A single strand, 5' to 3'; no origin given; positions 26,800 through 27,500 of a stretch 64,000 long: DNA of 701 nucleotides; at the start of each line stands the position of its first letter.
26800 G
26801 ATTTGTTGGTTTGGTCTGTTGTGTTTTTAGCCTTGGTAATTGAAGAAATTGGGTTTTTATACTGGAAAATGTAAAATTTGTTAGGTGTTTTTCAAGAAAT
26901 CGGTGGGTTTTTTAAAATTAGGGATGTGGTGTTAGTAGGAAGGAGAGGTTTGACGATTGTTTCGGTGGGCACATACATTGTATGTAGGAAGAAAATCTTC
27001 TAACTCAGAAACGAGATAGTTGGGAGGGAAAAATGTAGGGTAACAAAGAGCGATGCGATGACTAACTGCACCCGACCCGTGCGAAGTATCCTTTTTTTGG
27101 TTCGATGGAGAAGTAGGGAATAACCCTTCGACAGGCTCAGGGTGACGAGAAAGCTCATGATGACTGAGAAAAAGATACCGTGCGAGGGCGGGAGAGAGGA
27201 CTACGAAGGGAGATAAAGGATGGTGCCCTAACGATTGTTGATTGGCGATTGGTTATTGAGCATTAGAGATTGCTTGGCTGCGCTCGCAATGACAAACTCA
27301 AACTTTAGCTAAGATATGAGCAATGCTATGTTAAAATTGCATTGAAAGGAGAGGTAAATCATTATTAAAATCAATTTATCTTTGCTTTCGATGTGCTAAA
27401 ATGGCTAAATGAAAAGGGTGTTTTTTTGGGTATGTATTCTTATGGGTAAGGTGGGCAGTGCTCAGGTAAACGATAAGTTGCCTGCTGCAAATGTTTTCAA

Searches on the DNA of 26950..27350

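Call 8: search_rna_families(source=window, start=26950, end=27350, threshold=evalue, max_evalue=10, show_alignments=3)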
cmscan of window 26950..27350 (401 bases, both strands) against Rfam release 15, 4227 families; matches with E-value up to 10: 0.
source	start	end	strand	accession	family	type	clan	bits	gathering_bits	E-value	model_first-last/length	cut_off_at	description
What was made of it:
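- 27021..27235 (+): Copy c3, core domain. It has the same leader and arms: GCAC at 27068-27071, the linker, GTGC at 27223-27226 and CCTAA at 27227-27231. They surround a 123-nt remodelled hairpin (27071-27193) with a ~60-nt apical extension. No Rfam hit (call 8).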
